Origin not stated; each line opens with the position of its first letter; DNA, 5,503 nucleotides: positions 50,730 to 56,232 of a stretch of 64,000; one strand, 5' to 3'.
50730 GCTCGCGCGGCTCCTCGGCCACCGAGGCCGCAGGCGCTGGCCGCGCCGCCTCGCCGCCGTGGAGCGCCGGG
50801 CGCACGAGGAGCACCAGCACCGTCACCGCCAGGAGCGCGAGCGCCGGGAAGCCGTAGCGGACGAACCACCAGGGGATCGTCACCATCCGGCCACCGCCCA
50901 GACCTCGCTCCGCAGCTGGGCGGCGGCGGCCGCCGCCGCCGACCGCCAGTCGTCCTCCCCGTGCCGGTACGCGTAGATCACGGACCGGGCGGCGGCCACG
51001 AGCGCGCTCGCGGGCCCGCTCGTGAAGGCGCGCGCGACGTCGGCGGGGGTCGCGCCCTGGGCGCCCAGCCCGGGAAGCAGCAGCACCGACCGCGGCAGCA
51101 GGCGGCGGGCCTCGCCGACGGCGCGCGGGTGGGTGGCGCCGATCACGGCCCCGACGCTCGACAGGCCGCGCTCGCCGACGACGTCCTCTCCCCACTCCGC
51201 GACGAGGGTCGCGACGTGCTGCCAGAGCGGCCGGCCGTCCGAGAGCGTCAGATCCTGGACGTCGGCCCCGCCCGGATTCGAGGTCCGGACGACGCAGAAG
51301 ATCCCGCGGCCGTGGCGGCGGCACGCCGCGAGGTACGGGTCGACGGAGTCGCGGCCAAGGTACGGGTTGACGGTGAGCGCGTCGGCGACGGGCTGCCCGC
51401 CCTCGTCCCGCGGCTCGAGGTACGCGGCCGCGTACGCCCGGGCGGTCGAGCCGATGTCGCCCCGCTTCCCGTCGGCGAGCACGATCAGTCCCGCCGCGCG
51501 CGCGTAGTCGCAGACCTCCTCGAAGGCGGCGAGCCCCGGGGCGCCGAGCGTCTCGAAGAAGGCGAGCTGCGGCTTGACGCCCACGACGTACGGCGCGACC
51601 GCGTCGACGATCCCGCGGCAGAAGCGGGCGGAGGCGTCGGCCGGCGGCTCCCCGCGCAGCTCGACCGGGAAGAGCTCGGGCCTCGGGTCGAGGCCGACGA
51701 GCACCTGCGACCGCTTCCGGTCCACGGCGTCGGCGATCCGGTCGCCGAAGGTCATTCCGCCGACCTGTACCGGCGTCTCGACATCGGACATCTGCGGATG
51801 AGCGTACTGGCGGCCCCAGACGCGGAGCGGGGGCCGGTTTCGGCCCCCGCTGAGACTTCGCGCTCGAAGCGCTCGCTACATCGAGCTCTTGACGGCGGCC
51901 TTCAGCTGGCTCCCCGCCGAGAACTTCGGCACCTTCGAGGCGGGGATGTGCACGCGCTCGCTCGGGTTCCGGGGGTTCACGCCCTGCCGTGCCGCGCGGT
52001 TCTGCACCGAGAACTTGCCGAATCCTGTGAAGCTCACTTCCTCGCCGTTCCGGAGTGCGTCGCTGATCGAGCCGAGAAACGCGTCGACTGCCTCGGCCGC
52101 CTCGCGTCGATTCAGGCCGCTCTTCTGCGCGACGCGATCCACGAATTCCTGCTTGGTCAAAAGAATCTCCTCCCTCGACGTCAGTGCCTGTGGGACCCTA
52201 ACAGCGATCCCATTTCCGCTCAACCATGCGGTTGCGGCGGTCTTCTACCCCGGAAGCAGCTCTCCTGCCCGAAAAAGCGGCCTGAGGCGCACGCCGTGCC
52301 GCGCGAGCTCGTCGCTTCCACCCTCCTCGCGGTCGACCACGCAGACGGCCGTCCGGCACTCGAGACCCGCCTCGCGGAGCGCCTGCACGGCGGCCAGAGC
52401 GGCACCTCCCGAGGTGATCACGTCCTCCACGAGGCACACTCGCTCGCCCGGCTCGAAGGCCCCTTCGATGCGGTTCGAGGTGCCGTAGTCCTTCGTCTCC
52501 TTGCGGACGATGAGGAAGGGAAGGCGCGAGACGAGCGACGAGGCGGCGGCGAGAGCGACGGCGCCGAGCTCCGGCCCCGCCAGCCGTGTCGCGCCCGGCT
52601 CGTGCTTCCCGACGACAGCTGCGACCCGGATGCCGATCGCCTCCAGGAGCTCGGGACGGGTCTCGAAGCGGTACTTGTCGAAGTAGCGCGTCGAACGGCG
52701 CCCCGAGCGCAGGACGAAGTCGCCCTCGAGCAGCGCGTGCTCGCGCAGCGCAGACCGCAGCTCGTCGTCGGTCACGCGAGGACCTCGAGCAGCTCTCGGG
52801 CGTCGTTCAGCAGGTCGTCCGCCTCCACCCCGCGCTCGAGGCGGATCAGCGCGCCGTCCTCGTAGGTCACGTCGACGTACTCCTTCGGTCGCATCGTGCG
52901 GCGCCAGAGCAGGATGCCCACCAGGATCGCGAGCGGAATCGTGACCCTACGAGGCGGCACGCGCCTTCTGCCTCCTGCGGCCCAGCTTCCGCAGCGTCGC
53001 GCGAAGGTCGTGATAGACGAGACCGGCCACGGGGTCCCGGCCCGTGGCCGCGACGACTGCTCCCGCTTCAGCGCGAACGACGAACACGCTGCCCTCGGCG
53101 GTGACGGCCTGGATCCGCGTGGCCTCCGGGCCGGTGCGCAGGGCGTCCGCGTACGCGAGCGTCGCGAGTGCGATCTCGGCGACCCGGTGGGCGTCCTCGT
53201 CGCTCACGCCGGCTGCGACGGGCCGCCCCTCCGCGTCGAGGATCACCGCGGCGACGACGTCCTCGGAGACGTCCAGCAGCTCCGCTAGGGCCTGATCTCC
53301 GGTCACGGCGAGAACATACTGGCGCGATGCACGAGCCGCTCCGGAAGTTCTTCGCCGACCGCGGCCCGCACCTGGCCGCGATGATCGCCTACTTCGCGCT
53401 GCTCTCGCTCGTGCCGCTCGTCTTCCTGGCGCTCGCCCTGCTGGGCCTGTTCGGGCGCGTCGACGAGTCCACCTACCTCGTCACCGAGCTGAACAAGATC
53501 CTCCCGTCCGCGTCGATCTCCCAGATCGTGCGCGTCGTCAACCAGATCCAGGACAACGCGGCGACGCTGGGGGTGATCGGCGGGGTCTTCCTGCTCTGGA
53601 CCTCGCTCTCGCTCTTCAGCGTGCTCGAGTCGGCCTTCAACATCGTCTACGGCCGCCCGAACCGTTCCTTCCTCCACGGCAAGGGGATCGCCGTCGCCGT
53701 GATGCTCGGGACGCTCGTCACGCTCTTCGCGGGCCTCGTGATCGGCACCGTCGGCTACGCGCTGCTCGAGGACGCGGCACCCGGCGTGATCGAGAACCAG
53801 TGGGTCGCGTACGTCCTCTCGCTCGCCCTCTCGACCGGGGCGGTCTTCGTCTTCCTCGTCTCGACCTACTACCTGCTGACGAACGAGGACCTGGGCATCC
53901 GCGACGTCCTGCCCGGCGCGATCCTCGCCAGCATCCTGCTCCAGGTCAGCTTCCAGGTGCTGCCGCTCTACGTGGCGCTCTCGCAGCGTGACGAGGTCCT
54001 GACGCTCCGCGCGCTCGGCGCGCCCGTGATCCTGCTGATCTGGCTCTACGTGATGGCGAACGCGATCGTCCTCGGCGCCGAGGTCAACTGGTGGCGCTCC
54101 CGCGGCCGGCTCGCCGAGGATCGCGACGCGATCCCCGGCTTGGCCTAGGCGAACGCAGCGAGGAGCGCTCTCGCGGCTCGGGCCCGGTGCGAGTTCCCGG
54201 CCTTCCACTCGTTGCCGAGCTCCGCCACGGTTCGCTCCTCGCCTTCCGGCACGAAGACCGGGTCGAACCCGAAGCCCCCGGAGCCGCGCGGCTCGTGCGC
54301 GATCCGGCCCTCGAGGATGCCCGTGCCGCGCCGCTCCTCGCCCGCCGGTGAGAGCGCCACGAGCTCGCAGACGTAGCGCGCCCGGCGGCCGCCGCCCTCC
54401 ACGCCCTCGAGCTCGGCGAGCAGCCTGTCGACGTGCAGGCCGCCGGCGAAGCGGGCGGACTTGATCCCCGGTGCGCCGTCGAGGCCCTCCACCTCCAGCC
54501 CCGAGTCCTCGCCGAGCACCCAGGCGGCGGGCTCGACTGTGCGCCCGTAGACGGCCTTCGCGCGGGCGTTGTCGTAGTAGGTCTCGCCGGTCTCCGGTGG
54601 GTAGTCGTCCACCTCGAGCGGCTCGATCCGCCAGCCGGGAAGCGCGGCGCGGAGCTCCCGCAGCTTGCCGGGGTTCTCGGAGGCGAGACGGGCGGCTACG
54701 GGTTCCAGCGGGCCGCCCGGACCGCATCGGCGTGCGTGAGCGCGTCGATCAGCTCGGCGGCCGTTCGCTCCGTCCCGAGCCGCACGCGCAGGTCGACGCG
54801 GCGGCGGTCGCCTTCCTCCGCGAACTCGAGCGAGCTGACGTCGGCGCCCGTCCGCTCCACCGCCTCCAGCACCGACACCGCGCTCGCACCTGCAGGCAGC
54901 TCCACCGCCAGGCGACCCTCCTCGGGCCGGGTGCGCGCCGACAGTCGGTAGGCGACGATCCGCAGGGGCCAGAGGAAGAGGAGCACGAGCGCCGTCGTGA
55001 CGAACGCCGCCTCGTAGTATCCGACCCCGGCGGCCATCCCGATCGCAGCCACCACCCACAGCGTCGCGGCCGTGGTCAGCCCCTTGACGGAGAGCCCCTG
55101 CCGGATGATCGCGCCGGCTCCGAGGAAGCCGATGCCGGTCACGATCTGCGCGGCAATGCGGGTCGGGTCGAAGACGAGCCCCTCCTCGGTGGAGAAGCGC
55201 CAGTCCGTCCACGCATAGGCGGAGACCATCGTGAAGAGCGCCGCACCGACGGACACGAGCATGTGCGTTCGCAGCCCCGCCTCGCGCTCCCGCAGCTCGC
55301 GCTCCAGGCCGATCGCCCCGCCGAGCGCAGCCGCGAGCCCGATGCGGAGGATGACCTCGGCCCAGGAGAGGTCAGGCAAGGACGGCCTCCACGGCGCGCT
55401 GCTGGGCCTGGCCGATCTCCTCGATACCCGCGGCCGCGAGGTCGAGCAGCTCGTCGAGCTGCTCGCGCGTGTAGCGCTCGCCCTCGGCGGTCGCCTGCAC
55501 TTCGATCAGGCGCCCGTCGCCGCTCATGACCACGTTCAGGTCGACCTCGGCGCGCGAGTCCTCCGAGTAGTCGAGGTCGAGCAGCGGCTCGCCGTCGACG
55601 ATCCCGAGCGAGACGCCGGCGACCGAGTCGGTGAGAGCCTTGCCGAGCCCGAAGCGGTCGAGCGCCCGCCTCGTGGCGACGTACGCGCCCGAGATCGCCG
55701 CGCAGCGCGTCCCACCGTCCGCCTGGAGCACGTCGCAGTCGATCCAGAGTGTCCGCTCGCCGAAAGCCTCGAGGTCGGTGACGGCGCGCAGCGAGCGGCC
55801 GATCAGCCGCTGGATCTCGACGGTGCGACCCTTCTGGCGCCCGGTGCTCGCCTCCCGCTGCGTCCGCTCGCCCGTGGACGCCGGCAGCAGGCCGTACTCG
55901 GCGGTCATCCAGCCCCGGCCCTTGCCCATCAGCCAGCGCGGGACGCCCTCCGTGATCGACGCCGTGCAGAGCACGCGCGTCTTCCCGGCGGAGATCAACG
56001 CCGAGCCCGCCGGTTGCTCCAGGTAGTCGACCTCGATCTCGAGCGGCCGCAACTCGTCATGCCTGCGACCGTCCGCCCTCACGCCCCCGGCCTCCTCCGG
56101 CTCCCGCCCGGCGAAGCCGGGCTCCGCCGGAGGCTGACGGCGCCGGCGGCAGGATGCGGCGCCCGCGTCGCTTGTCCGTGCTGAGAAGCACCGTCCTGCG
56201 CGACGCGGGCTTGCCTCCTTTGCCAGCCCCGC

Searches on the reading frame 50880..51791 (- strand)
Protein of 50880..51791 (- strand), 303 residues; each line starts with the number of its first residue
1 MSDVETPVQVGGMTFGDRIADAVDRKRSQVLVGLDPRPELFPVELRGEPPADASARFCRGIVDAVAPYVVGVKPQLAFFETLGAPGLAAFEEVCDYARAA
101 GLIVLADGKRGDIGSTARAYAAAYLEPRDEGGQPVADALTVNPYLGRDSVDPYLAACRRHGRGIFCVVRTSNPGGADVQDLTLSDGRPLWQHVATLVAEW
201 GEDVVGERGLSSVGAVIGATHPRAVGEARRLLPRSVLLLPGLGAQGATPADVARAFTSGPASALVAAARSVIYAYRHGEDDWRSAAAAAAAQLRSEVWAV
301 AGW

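Call 69: search_protein_families(library=pfam, proteins=[window:50880-51791:-], max_evalue=0.0001)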
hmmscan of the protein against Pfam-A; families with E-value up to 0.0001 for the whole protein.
window:50880-51791:- (303 aa): 1 family
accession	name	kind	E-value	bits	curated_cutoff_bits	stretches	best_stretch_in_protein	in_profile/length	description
PF00215.30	OMPdecase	-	1.2e-26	94.4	27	1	30-274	3-211/221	Orotidine 5'-phosphate decarboxylase / HUMPS family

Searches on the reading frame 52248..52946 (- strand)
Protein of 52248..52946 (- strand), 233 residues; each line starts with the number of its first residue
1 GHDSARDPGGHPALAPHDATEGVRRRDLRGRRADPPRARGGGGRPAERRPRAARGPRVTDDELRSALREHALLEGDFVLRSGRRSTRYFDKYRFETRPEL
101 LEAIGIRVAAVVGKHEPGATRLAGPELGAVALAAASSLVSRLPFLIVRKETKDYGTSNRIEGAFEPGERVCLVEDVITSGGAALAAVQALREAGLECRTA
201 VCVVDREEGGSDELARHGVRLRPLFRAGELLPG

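Call 75: search_protein_families(library=pfam, proteins=[window:52248-52946:-], max_evalue=0.0001)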
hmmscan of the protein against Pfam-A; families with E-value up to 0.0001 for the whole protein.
window:52248-52946:- (233 aa): 1 family
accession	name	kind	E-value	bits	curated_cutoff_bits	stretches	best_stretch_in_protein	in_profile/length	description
PF00156.33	Pribosyltran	-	2.1e-06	27.6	26.3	1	123-212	34-132/158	Phosphoribosyl transferase domain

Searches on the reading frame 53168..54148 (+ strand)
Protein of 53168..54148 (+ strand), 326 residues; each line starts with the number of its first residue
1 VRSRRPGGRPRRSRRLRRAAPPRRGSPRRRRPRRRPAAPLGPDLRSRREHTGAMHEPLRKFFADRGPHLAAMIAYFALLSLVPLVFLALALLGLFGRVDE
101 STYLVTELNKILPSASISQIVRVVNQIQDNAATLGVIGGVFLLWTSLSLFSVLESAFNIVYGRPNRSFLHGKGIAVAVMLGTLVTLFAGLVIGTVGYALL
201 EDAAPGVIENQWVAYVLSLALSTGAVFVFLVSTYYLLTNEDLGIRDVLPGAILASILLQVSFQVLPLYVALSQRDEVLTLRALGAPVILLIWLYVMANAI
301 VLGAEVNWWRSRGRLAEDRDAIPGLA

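Call 69: search_protein_families(library=pfam, proteins=[window:53168-54148:+], max_evalue=0.0001)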
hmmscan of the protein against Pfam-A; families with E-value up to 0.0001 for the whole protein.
window:53168-54148:+ (326 aa): 1 family
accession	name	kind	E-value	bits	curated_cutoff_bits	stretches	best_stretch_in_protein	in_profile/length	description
PF03631.20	Virul_fac_BrkB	-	1.1e-43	150.2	33.7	1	64-308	3-253/259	Virulence factor BrkB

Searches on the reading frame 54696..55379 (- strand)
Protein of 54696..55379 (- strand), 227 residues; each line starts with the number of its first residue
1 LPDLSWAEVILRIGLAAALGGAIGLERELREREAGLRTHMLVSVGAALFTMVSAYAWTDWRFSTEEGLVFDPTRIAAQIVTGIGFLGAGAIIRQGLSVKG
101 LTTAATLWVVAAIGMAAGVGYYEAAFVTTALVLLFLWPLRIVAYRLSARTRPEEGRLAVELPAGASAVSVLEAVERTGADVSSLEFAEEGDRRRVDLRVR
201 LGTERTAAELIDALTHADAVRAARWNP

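Call 69: search_protein_families(library=pfam, proteins=[window:54696-55379:-], max_evalue=0.0001)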
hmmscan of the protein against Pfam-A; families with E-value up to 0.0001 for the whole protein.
window:54696-55379:- (227 aa): 1 family
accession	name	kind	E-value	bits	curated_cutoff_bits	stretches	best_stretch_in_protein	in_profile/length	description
PF02308.21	MgtC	-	7.4e-41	139.7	31.4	1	14-141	2-117/121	MgtC family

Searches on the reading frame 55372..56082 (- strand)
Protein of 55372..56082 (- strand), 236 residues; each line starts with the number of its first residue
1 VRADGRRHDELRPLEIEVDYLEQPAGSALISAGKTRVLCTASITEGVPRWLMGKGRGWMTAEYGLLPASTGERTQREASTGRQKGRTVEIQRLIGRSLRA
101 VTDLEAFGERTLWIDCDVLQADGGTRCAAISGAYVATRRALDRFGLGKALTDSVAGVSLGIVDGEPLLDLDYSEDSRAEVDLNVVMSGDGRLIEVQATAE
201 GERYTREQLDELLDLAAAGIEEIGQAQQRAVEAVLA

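Call 69: search_protein_families(library=pfam, proteins=[window:55372-56082:-], max_evalue=0.0001)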
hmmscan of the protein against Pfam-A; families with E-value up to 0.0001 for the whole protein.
window:55372-56082:- (236 aa): 2 families
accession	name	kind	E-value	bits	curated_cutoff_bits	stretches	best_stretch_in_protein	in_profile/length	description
PF01138.27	RNase_PH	-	9.7e-27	94.4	25.5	1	10-137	1-124/130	3' exoribonuclease family, domain 1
PF03725.20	RNase_PH_C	-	4.1e-14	52.7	20.8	1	153-218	2-66/67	3' exoribonuclease family, domain 2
